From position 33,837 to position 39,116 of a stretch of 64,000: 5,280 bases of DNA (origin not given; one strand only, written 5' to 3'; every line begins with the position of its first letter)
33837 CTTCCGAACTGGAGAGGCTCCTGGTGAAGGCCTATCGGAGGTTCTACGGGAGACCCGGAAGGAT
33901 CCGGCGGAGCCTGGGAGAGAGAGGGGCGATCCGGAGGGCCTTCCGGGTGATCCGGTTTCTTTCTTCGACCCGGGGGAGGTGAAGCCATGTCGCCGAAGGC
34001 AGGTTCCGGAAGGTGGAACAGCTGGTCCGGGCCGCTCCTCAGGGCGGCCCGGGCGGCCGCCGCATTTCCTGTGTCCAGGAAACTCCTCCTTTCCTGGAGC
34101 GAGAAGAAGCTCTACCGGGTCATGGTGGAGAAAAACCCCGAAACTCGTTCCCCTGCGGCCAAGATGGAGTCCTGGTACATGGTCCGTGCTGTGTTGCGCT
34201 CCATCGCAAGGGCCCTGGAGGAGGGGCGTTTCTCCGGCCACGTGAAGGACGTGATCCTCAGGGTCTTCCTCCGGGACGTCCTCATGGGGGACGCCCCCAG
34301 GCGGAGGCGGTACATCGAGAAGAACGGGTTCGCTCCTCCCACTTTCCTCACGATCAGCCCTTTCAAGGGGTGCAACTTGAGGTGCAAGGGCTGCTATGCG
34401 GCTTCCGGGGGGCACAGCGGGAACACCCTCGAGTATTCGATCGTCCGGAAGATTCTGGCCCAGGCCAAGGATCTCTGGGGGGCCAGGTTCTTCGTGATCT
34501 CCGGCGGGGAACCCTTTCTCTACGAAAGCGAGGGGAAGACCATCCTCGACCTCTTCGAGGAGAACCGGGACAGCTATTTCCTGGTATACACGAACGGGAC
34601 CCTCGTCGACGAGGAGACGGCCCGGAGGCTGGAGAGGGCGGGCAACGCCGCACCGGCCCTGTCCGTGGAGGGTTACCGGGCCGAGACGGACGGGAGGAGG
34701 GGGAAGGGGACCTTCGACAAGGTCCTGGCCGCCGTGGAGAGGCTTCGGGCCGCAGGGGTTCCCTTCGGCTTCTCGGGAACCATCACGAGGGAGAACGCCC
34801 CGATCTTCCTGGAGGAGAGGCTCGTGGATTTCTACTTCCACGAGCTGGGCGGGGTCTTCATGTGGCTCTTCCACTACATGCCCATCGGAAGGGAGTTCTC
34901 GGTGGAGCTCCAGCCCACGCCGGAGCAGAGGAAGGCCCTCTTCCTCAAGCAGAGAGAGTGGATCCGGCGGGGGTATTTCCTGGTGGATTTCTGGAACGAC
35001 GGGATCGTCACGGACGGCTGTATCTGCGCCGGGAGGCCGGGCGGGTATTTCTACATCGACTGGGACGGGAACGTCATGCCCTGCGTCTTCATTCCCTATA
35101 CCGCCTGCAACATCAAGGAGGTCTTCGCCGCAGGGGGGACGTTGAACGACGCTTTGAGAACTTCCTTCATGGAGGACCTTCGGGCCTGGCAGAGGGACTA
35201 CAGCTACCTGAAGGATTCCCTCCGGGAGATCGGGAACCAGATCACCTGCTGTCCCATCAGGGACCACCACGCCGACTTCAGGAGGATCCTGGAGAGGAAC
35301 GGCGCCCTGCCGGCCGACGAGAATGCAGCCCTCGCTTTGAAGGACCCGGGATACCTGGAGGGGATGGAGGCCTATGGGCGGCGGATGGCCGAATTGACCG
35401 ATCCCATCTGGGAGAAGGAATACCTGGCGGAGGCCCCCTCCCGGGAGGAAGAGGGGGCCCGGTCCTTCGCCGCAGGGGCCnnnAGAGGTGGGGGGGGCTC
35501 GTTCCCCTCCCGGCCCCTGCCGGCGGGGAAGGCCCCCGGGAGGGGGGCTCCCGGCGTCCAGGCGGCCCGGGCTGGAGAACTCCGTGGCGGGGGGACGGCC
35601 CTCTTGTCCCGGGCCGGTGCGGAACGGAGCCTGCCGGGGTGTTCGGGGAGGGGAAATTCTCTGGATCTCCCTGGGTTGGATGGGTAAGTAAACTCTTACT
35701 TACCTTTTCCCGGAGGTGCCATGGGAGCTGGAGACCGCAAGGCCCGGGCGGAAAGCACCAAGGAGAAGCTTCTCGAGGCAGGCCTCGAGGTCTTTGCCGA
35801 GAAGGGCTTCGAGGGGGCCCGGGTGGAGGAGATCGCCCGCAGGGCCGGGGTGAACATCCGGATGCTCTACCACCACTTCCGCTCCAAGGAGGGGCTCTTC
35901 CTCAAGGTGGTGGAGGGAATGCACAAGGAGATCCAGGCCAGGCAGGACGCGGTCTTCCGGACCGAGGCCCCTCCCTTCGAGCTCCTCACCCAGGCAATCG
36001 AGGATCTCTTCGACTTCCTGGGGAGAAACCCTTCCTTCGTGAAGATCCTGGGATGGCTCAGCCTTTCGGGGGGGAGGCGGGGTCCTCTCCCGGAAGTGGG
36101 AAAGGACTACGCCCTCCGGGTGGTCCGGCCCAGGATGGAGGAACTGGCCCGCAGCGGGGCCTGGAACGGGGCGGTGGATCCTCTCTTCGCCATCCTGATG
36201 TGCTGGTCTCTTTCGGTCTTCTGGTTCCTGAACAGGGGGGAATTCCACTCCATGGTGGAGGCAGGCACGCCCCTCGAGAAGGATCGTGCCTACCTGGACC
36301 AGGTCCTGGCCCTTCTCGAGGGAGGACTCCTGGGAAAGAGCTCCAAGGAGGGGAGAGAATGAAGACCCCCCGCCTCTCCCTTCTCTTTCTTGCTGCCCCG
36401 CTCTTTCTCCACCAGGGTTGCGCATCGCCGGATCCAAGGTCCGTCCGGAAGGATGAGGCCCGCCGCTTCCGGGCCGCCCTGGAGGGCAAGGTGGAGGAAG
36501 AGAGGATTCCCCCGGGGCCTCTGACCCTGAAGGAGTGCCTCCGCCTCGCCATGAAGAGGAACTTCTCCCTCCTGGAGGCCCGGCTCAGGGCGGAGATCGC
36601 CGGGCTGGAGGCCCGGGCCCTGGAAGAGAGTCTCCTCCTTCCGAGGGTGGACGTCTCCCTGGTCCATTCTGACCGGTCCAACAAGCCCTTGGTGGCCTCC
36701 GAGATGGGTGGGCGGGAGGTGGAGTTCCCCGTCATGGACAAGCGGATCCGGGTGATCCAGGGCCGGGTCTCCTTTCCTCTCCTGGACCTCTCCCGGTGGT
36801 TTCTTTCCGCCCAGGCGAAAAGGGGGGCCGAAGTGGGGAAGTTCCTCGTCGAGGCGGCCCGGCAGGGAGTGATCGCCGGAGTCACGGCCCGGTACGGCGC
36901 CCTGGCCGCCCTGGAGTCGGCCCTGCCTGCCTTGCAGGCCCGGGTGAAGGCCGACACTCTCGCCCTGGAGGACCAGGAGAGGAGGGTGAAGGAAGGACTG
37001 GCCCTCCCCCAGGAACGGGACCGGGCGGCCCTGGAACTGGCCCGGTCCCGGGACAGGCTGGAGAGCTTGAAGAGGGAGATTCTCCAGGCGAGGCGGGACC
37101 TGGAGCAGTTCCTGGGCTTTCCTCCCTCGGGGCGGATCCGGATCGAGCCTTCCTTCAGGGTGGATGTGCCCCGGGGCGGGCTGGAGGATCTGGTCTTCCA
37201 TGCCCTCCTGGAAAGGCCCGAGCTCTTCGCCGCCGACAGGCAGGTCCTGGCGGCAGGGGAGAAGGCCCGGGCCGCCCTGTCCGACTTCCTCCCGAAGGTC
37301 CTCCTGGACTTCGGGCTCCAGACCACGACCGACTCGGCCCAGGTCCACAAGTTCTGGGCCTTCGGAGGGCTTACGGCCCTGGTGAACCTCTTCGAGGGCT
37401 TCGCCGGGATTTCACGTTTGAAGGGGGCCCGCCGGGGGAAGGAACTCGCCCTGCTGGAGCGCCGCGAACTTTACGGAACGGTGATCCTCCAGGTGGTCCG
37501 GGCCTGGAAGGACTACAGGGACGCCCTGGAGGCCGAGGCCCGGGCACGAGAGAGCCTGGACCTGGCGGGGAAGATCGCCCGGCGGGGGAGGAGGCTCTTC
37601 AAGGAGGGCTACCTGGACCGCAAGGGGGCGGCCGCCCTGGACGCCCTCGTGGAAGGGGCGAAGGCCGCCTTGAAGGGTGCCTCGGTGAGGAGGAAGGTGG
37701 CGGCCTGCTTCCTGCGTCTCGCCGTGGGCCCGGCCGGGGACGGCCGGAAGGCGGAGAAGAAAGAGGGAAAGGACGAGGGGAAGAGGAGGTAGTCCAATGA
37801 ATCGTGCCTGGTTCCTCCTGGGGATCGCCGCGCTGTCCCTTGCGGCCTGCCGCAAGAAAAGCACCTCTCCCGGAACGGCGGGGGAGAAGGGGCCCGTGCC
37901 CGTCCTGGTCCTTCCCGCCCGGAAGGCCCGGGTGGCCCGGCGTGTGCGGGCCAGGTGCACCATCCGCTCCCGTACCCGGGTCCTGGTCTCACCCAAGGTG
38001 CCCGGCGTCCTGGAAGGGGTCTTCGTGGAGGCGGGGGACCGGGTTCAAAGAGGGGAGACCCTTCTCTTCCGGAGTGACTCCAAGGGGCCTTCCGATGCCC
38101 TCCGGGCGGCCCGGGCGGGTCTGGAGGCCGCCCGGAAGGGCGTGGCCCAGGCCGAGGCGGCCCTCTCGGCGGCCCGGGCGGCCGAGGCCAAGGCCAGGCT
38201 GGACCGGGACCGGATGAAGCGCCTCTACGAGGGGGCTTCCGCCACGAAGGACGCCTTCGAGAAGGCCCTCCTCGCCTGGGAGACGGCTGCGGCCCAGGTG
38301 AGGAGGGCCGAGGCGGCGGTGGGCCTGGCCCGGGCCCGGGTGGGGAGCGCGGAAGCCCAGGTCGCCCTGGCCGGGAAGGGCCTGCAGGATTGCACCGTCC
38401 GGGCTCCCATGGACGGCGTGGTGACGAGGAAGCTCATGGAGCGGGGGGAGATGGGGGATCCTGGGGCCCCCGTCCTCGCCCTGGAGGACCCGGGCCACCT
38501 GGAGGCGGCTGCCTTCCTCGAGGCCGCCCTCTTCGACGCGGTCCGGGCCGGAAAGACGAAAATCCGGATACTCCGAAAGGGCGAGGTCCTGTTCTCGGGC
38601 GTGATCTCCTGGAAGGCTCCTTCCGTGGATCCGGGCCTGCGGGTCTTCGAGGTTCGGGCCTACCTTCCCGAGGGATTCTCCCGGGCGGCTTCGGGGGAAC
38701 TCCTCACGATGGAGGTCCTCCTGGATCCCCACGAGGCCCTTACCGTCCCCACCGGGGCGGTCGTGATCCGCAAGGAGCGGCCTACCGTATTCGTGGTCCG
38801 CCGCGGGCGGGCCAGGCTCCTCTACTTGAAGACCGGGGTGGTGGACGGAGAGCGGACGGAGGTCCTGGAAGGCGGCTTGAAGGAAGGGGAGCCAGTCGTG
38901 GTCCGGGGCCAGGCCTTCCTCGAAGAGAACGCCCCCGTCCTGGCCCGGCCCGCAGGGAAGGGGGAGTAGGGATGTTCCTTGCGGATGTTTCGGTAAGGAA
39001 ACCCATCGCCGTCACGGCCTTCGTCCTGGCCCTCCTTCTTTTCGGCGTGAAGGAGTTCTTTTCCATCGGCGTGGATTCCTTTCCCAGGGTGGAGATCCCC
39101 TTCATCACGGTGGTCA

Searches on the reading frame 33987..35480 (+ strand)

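Call 27: search_protein_families(library=pfam, proteins=[window:33987-35480:+], max_evalue=0.001)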
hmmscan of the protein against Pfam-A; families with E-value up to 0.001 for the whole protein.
window:33987-35480:+ (498 aa): 2 families
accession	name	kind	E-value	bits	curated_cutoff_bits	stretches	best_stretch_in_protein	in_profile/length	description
PF04055.27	Radical_SAM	-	4.3e-23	82.7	29.5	1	123-260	1-143/166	Radical SAM superfamily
PF13353.11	Fer4_12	-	9.6e-07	29.6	22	1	126-209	12-96/137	4Fe-4S single cluster domain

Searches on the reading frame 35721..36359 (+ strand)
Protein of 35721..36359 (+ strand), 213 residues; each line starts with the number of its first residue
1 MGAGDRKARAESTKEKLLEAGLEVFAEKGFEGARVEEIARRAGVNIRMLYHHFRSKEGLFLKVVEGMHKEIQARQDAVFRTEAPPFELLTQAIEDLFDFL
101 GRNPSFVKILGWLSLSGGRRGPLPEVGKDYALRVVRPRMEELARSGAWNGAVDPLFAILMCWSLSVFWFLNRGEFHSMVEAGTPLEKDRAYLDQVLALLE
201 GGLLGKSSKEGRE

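Call 74: search_protein_families(library=pfam, proteins=[window:35721-36359:+], max_evalue=0.0001)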
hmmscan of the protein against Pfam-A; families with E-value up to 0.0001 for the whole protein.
window:35721-36359:+ (213 aa): 2 families
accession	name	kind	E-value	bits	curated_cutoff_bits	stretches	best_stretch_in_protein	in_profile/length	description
PF00440.29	TetR_N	-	7e-18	64.6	24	1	17-62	1-46/47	Bacterial regulatory proteins, tetR family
PF17938.6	TetR_C_29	-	7.5e-05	23.3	26.2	0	85-186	1-105/119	Tetracyclin repressor-like, C-terminal domain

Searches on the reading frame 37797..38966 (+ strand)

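Call 50: search_protein_families(library=pfam, proteins=[window:37797-38966:+], max_evalue=0.0001)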
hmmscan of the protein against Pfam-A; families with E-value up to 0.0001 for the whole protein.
window:37797-38966:+ (390 aa): 3 families
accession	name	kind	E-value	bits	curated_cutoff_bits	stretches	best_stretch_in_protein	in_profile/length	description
PF16576.10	HlyD_D23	-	6.9e-10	39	30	1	53-291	11-202/214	Barrel-sandwich domain of CusB or HlyD membrane-fusion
PF13437.12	HlyD_3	-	1.5e-08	35.8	22.2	1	200-290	1-93/106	HlyD family secretion protein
PF13533.13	Biotin_lipoyl_2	-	2.2e-05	24.6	29.8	0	62-90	1-29/32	Biotin-lipoyl like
